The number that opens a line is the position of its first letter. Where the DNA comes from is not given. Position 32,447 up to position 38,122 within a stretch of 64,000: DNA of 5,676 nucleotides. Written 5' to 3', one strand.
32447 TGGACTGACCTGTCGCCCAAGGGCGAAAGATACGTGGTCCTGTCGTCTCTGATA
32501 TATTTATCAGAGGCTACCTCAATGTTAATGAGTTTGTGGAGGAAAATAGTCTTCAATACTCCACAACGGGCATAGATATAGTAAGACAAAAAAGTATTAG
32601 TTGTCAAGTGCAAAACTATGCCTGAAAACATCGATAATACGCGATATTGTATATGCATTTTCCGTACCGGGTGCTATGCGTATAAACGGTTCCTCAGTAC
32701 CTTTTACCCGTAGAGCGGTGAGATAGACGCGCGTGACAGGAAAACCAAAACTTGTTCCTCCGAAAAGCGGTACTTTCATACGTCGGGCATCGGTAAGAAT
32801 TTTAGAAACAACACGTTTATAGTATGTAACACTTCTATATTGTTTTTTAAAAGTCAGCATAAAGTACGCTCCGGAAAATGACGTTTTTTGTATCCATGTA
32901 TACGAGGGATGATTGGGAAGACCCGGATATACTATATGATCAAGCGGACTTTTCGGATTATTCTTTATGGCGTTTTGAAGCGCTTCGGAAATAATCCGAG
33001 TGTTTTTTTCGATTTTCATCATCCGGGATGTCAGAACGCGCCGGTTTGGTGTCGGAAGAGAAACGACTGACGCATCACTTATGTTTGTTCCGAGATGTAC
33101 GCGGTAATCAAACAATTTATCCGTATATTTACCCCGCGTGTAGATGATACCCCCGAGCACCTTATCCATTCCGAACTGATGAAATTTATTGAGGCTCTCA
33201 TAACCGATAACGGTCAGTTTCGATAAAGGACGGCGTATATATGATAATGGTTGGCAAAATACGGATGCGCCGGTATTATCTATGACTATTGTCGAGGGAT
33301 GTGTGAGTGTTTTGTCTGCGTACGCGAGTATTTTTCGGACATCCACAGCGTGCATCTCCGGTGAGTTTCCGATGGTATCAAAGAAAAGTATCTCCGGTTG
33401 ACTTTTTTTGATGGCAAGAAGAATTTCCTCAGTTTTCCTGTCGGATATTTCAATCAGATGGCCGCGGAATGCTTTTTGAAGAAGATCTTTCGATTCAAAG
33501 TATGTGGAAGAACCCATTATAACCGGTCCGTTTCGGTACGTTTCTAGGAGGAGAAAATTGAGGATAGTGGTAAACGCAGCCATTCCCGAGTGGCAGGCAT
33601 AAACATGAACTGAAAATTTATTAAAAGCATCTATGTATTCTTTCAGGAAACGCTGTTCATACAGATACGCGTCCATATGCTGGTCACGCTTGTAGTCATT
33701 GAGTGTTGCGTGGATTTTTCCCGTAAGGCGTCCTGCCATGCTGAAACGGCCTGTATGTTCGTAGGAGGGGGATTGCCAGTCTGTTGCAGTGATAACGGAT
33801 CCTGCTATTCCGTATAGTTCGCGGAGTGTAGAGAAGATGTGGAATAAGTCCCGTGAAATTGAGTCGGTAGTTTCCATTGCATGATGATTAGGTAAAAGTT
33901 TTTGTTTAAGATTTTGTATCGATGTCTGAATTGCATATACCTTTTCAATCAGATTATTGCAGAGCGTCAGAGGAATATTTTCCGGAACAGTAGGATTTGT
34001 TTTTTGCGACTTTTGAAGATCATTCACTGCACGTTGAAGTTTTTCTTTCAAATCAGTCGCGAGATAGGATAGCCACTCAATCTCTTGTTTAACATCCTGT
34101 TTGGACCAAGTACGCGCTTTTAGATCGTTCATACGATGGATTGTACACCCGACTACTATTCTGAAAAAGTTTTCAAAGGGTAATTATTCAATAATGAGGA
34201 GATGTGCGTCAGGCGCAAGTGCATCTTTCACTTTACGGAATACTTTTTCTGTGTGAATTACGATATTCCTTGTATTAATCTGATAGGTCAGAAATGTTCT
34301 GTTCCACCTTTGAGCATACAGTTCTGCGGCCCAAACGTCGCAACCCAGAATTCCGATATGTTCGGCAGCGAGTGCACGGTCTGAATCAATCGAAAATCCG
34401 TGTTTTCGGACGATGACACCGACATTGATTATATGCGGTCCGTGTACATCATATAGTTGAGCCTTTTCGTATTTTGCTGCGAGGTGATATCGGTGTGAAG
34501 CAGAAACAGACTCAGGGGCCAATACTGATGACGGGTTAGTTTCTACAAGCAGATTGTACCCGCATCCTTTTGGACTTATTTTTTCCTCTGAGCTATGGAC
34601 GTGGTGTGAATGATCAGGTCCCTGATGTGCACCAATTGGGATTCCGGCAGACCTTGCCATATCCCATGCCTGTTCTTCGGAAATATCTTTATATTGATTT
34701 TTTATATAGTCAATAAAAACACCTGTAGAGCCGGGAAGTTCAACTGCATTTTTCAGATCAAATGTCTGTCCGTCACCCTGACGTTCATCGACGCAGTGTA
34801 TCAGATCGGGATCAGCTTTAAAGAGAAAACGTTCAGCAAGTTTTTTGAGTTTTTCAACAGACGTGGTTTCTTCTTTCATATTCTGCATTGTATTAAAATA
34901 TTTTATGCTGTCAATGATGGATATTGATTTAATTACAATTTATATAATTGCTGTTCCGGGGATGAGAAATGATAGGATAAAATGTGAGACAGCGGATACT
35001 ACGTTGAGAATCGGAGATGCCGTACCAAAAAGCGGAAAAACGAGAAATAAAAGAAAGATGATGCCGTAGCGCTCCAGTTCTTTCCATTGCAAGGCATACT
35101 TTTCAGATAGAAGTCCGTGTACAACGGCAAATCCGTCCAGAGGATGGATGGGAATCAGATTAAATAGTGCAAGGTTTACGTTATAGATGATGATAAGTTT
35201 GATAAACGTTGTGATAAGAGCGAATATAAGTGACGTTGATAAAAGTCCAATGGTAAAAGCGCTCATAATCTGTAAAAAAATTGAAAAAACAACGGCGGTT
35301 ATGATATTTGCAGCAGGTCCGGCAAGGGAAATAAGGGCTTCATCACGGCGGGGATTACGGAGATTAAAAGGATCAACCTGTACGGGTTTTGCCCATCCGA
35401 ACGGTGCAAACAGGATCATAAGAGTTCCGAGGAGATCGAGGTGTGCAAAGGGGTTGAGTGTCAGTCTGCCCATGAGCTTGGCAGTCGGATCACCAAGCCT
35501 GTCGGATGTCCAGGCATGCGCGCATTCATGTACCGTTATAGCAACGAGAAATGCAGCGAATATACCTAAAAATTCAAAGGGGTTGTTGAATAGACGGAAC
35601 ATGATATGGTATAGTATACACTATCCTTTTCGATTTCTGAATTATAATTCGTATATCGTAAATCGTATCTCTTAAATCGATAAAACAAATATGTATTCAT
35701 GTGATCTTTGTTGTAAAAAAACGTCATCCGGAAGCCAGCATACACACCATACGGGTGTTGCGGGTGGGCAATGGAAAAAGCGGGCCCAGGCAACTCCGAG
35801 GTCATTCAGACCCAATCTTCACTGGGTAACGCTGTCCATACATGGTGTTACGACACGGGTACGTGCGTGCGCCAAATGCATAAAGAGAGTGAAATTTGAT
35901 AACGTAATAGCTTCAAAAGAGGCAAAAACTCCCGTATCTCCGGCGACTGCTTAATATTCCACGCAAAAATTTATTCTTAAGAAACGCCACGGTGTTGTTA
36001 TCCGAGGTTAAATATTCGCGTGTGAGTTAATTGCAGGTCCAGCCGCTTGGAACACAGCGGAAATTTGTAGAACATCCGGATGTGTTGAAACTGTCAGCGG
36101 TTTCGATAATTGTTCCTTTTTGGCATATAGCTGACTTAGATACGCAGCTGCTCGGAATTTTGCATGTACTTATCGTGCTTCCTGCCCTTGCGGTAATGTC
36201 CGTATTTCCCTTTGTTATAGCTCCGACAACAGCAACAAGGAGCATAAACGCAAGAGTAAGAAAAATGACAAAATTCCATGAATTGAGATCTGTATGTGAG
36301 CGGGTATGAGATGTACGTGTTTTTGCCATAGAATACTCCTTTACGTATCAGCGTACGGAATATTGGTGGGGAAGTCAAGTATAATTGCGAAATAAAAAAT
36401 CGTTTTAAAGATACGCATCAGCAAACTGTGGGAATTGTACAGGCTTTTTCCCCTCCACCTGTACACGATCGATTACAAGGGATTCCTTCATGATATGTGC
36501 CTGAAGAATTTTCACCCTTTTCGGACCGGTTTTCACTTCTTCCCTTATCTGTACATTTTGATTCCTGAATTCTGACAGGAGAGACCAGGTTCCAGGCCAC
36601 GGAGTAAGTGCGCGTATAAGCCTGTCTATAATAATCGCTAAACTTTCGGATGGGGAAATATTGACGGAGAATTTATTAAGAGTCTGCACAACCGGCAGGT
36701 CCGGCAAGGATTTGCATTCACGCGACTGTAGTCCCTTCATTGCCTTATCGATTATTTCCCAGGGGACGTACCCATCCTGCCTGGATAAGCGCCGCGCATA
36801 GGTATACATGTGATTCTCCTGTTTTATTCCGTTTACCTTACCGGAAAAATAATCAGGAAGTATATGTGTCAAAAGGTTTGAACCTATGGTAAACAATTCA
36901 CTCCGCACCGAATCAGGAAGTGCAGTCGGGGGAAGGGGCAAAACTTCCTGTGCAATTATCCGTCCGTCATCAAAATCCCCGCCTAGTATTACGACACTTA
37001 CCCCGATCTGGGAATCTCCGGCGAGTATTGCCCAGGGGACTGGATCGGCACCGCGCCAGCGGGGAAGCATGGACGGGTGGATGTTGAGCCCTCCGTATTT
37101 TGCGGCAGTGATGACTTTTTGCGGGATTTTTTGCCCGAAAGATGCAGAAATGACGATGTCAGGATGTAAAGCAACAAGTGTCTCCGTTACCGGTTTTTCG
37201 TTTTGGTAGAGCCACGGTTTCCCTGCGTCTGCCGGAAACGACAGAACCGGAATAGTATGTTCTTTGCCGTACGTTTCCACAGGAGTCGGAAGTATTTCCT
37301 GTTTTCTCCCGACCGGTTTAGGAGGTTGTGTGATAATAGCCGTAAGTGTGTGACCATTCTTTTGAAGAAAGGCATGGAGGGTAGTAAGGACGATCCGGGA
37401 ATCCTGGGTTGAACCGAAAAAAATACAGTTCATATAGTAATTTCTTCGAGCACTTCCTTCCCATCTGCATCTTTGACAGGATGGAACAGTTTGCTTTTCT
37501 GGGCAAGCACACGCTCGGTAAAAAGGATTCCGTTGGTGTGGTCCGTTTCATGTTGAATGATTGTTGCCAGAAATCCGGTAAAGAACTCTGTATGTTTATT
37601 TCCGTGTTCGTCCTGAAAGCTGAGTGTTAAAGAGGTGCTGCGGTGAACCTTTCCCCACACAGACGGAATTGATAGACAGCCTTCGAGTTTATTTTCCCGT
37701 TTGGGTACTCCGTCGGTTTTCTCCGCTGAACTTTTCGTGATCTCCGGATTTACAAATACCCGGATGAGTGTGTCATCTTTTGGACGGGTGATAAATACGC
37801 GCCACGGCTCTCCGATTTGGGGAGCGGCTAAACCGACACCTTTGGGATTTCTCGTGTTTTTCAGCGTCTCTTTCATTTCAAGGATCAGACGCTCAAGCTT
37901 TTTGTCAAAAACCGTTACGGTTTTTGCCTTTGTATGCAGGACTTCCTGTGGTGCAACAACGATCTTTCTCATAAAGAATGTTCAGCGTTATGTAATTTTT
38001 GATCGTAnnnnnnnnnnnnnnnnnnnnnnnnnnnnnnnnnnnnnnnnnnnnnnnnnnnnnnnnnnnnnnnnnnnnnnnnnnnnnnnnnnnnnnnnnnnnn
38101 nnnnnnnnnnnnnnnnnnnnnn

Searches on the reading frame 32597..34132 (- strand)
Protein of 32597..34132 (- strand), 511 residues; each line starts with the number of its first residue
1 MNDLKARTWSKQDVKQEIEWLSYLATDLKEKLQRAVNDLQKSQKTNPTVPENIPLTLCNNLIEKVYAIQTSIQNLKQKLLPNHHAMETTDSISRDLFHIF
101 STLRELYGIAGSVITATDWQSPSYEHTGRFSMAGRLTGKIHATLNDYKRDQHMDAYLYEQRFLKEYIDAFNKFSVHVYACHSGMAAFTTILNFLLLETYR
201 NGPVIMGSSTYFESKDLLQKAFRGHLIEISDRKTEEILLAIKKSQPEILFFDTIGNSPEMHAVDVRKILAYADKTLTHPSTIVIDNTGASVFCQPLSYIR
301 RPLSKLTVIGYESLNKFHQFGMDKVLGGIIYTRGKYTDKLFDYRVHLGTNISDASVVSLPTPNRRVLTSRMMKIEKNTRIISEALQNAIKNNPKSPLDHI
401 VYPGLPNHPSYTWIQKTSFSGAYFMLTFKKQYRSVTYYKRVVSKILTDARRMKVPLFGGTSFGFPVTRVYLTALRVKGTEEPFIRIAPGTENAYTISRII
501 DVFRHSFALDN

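Call 9: search_protein_families(library=pfam, proteins=[window:32597-34132:-], max_evalue=0.001)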
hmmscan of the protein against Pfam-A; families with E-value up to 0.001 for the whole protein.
window:32597-34132:- (511 aa): 1 family
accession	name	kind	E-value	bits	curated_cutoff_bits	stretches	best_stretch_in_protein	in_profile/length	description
PF01053.26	Cys_Met_Meta_PP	-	2.8e-21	76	27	1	163-434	57-308/381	Cys/Met metabolism PLP-dependent enzyme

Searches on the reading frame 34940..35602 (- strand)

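Call 9: search_protein_families(library=pfam, proteins=[window:34940-35602:-], max_evalue=0.001)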
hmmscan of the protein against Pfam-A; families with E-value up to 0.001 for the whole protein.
window:34940-35602:- (220 aa): 1 family
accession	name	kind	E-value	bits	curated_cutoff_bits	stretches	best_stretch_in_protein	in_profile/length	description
PF02163.28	Peptidase_M50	-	2.5e-14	53.6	27.2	1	15-167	3-196/221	Peptidase family M50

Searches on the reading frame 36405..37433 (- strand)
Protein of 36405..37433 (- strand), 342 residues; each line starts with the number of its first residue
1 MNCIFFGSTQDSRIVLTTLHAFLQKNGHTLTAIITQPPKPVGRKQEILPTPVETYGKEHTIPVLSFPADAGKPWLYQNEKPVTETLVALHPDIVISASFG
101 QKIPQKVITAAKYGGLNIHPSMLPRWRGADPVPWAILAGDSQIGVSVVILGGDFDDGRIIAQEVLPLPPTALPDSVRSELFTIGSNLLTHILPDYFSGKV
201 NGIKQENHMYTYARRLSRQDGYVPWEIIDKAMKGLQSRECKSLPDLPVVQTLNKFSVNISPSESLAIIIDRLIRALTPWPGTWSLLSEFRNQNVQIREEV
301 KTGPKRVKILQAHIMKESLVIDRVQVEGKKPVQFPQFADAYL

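Call 9: search_protein_families(library=pfam, proteins=[window:36405-37433:-], max_evalue=0.001)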
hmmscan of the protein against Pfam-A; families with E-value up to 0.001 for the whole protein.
window:36405-37433:- (342 aa): 2 families
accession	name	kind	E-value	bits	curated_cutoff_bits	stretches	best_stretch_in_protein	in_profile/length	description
PF00551.24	Formyl_trans_N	-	1.2e-27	97.3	26.1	1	1-184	1-173/181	Formyl transferase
PF02911.23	Formyl_trans_C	-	6.7e-06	26.6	21.1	1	267-339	16-97/100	Formyl transferase, C-terminal domain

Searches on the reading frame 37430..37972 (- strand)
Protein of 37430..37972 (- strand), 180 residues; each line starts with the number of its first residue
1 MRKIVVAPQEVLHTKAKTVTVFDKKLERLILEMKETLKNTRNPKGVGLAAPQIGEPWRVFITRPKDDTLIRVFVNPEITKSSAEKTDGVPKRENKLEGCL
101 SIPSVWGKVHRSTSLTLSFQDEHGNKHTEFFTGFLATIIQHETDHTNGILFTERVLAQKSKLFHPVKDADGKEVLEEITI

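Call 9: search_protein_families(library=pfam, proteins=[window:37430-37972:-], max_evalue=0.001)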
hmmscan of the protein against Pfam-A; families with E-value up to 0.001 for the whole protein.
window:37430-37972:- (180 aa): 1 family
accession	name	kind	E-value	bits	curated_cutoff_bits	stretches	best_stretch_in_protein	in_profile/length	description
PF01327.26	Pep_deformylase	-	1.1e-42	145.7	22.8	1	1-159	1-154/156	Polypeptide deformylase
